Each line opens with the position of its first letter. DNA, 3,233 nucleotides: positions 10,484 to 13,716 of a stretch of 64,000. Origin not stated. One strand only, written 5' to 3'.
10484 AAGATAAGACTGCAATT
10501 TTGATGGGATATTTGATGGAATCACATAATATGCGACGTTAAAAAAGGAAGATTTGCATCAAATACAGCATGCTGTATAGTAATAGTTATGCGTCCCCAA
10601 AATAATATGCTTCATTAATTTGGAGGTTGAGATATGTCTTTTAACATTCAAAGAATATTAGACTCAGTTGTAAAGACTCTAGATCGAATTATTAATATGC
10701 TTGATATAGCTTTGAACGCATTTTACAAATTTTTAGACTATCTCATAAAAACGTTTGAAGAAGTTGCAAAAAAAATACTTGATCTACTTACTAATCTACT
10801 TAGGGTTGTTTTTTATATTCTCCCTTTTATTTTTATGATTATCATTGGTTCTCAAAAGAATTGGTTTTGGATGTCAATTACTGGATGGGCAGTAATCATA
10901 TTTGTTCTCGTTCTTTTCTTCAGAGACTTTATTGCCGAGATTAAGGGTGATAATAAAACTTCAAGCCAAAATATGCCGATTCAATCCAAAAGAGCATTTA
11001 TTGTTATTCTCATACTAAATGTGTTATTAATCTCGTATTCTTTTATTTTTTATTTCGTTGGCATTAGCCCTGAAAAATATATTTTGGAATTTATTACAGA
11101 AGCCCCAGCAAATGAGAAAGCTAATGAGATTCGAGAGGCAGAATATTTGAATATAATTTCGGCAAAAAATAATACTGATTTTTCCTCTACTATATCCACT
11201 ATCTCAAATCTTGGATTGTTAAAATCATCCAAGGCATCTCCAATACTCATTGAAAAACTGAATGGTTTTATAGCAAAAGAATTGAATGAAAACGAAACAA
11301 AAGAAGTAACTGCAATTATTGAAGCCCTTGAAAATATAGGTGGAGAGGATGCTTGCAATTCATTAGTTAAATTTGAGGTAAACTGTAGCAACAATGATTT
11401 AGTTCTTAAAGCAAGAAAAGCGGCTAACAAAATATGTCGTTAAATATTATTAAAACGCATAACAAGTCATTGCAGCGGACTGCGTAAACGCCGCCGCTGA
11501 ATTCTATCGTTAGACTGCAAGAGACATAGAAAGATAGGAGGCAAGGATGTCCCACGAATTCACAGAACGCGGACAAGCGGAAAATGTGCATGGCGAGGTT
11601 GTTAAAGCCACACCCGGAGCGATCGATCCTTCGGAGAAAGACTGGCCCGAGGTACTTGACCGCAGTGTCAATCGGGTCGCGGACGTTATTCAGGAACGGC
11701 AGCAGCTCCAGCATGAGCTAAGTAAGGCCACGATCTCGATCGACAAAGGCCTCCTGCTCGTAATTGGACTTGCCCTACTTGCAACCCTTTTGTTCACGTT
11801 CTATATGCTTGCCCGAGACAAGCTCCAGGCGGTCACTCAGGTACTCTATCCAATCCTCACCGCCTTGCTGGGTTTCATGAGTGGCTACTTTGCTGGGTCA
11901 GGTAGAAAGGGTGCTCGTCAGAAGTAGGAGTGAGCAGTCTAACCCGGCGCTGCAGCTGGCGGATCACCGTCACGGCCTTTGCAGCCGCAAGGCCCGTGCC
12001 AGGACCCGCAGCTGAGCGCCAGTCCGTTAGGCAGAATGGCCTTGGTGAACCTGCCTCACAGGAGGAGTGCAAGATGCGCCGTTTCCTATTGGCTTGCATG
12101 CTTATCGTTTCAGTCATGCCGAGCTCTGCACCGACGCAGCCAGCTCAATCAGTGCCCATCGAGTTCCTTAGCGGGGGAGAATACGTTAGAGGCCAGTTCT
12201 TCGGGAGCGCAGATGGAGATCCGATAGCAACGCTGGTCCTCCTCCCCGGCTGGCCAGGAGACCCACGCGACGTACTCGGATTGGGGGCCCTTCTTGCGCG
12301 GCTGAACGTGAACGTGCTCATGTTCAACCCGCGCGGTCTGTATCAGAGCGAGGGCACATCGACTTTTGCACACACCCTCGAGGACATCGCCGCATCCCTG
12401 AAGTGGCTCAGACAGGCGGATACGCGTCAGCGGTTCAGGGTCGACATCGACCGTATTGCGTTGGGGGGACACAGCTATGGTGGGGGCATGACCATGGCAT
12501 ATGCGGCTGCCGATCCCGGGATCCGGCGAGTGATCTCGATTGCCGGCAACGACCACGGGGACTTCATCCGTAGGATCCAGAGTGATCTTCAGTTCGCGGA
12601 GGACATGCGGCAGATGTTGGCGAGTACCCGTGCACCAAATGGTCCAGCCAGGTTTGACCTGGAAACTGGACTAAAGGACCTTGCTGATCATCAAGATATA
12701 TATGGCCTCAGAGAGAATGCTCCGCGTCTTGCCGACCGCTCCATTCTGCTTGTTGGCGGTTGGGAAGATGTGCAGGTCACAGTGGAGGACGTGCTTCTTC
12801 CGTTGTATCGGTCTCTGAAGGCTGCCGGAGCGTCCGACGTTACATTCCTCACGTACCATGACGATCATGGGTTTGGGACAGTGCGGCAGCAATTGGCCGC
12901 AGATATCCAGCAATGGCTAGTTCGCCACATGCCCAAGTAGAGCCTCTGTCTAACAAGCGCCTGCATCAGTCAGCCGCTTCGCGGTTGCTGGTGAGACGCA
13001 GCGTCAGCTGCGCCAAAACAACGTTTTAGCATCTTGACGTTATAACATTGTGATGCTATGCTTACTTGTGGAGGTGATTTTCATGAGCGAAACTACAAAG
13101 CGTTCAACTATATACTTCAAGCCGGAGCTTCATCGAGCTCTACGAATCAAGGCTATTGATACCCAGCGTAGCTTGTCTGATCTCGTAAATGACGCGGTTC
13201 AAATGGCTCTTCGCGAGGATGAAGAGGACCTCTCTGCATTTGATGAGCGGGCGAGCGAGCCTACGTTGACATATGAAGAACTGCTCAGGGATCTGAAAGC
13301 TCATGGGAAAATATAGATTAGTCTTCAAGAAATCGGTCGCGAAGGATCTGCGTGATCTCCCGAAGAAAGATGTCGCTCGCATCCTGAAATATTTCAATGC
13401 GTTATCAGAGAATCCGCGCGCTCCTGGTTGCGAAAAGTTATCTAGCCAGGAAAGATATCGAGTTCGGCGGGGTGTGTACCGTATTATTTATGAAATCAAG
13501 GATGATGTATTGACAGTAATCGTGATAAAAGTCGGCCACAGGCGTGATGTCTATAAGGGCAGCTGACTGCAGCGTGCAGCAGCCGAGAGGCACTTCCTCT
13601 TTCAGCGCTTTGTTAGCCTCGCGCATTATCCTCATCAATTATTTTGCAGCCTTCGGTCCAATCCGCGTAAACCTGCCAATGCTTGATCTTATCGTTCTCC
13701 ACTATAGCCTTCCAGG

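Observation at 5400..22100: Degenerate integron-like cassette array of about 17 kb with related attC-like sites and only a dead intI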

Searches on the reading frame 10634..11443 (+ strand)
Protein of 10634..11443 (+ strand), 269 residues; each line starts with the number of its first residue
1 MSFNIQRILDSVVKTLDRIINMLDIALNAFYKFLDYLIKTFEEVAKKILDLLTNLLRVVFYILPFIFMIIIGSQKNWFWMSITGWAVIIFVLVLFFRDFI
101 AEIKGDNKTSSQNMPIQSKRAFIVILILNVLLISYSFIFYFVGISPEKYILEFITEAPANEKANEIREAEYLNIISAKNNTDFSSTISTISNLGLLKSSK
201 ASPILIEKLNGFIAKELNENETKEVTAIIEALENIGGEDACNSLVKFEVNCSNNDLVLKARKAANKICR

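Call 8: search_protein_families(library=pfam, proteins=[window:10634-11443:+], max_evalue=0.01)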
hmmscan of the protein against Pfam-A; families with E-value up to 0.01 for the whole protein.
window:10634-11443:+ (269 aa): 2 families
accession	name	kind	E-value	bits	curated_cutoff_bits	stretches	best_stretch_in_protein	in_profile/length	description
PF18581.7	SYCP2_ARLD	-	0.0026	18.1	27.8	1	193-239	25-71/175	Synaptonemal complex 2 armadillo-repeat-like domain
PF22990.1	ABHD16_N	-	0.0027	18.2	27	1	36-97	24-87/125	Phosphatidylserine Lipase ABHD16 N-terminal domain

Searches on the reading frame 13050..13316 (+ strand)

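Call 11: search_protein_families(library=pfam, proteins=[window:13050-13316:+], max_evalue=0.01)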
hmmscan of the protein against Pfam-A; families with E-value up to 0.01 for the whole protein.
window:13050-13316:+ (88 aa): 2 families
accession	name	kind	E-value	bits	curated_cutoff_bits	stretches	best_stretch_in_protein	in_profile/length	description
PF20605.4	Antitox_RHH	-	1e-05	26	27.2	1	22-56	10-44/50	Antitoxin-like ribbon-helix-helix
PF03540.19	TAF10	-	0.0065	17.1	28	1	29-86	35-93/102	Transcription initiation factor TFIID 23-30kDa subunit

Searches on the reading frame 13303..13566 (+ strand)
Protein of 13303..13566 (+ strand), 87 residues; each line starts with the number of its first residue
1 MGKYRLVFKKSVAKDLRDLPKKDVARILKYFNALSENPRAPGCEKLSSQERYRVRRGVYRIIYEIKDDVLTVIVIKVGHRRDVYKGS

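Call 11: search_protein_families(library=pfam, proteins=[window:13303-13566:+], max_evalue=0.01)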
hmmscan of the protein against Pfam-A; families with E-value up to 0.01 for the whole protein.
window:13303-13566:+ (87 aa): 1 family
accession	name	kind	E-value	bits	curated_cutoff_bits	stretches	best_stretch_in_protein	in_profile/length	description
PF05016.21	ParE_toxin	-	9.1e-12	45.8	23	1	7-84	2-89/89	ParE toxin of type II toxin-antitoxin system, parDE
